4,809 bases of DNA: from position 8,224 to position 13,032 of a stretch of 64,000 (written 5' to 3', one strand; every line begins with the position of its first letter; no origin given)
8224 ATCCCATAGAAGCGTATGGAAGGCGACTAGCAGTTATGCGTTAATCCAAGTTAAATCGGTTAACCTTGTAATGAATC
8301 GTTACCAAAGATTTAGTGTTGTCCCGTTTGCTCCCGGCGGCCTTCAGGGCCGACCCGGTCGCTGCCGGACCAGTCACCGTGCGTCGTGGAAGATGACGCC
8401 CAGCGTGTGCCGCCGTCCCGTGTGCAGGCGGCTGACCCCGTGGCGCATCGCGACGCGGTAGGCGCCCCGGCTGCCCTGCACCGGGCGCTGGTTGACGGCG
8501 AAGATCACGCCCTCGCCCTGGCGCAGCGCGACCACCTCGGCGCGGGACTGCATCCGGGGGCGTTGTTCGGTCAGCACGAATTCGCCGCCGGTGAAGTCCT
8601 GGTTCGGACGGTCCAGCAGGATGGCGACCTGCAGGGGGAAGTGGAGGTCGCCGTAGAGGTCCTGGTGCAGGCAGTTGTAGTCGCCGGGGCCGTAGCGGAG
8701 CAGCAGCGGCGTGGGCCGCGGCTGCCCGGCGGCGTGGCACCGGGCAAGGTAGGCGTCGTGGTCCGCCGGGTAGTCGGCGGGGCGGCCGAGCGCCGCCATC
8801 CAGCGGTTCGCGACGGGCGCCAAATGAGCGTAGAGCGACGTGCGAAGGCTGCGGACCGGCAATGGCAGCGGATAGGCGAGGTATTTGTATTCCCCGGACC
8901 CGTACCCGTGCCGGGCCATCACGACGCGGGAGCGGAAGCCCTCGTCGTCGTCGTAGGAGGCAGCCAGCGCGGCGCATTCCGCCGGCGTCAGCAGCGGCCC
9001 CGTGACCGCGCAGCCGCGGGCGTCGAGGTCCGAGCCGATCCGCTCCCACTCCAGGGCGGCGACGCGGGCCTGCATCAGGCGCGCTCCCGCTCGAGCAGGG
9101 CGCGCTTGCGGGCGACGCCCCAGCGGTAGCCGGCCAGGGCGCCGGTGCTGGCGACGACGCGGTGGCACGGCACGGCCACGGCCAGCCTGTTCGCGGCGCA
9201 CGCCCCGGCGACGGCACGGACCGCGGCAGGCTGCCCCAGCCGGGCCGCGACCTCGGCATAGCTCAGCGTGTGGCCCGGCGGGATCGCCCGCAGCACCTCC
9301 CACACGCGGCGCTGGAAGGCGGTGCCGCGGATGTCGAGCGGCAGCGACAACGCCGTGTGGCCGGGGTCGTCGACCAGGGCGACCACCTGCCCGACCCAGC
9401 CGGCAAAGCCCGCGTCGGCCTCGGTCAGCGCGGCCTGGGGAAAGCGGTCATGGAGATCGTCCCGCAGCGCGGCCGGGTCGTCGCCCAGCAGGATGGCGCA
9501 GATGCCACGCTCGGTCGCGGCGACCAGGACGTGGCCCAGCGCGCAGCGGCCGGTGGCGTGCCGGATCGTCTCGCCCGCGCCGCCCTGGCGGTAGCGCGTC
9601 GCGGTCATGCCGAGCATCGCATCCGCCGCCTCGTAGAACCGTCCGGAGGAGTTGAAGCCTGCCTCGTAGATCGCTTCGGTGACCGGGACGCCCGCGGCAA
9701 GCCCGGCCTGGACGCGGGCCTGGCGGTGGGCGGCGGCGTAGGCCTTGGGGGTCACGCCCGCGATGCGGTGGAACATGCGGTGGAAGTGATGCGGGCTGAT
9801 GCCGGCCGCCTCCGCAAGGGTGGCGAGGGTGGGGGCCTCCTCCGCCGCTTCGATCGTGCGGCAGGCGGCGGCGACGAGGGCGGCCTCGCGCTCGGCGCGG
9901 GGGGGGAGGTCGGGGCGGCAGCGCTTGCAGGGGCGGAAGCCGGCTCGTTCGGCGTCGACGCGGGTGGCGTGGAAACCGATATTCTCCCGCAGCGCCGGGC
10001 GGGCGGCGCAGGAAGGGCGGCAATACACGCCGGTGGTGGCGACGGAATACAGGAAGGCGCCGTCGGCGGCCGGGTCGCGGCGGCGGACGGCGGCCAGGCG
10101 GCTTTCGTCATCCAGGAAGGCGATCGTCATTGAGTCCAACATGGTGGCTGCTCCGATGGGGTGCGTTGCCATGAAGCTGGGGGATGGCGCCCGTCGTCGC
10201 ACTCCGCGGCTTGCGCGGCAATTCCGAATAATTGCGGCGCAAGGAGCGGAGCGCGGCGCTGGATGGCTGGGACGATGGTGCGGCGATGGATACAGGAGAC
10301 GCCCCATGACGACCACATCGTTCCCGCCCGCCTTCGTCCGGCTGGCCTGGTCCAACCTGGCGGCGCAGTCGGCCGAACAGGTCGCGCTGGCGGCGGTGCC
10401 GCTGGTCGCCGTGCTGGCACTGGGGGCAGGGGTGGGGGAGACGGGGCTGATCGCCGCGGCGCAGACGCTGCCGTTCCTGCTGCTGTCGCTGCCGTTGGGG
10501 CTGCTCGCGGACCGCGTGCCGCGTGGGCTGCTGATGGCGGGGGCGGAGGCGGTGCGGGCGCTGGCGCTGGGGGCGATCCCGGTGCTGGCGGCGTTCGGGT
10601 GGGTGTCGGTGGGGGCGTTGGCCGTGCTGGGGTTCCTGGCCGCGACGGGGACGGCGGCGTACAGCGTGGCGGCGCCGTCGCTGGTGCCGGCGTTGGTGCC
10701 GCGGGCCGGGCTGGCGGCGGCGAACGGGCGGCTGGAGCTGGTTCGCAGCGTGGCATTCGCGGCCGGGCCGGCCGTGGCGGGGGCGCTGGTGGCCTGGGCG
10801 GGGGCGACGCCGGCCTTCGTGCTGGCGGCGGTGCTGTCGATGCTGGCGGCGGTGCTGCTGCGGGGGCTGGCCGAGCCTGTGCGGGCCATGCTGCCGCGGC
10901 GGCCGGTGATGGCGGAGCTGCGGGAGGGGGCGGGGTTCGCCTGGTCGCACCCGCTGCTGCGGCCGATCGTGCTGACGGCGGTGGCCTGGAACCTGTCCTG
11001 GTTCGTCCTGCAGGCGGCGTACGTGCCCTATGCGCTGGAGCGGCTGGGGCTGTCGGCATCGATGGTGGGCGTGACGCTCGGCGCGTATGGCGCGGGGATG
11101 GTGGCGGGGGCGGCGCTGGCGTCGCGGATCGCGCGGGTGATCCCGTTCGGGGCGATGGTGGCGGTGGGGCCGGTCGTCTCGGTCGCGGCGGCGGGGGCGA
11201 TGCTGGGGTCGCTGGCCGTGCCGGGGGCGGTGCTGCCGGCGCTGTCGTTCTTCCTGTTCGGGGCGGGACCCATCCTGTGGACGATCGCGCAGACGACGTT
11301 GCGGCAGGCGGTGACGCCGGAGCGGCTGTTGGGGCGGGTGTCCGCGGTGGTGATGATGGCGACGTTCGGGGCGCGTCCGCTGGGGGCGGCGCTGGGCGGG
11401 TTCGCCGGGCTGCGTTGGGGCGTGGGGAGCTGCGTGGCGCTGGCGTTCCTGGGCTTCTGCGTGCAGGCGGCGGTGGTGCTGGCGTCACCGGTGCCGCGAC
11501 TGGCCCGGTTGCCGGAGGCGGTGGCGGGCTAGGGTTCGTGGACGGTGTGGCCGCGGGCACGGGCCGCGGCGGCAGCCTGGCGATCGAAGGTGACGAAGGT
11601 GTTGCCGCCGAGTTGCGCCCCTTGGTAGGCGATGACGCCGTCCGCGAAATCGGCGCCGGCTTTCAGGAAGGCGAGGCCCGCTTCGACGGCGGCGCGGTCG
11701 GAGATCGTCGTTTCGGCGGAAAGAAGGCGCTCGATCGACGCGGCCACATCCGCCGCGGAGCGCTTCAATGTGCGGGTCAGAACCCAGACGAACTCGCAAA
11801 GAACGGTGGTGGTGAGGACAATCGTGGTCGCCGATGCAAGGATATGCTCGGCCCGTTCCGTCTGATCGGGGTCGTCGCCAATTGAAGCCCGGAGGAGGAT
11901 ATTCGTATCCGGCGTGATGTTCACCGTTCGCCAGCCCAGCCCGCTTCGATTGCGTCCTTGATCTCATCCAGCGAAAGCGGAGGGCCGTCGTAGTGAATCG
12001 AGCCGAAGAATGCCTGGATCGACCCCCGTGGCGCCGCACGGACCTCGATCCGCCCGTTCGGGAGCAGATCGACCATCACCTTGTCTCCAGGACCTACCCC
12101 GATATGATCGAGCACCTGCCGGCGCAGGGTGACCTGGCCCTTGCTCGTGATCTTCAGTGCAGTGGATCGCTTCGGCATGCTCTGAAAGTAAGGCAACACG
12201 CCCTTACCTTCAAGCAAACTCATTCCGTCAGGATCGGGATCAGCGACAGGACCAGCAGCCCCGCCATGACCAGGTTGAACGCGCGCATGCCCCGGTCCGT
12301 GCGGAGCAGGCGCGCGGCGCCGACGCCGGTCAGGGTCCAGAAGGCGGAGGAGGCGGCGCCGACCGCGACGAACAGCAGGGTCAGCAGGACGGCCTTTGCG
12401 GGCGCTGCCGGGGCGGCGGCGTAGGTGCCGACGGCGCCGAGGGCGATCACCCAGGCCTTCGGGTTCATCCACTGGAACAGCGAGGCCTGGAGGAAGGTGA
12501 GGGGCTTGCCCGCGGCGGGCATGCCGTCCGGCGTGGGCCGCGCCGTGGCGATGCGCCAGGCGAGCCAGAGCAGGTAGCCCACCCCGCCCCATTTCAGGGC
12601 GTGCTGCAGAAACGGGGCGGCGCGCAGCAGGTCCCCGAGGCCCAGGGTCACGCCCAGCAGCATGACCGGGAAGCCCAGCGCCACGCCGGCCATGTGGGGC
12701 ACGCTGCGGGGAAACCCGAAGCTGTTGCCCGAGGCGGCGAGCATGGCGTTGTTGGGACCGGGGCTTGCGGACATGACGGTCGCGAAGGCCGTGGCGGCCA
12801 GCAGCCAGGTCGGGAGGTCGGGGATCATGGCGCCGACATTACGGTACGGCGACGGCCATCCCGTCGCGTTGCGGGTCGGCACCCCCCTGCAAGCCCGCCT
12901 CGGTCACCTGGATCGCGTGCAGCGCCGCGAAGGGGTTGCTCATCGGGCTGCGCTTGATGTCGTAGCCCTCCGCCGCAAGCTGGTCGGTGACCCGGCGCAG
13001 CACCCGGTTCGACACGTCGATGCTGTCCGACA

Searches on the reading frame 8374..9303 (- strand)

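Call 11: search_protein_families(library=pfam, proteins=[window:8374-9303:-], max_evalue=0.001)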
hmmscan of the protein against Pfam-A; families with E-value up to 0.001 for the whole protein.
window:8374-9303:- (309 aa): 2 families
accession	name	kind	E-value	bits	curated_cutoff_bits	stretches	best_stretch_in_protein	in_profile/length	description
PF09859.15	Oxygenase-NA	-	1e-85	286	26.2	1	137-308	1-172/172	Oxygenase, catalysing oxidative methylation of damaged DNA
PF13640.12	2OG-FeII_Oxy_3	-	3.4e-05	25.1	27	1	201-303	3-95/98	2OG-Fe(II) oxygenase superfamily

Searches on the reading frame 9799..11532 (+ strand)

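Call 11: search_protein_families(library=pfam, proteins=[window:9799-11532:+], max_evalue=0.001)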
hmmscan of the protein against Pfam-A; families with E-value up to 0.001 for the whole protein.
window:9799-11532:+ (577 aa): 2 families
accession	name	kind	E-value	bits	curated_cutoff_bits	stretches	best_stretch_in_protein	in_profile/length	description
PF07690.21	MFS_1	-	3.7e-25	89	33.4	1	185-529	4-346/347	Major Facilitator Superfamily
PF05977.19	MFS_3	-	3.9e-22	78.8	27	1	209-568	41-398/524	Transmembrane secretion effector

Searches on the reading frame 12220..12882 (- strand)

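Call 11: search_protein_families(library=pfam, proteins=[window:12220-12882:-], max_evalue=0.001)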
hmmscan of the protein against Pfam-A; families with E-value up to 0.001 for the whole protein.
window:12220-12882:- (220 aa): 1 family
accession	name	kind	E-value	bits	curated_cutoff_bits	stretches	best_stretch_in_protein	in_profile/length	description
PF01810.24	LysE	-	3.5e-14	53.2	25.6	1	36-210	2-182/193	LysE type translocator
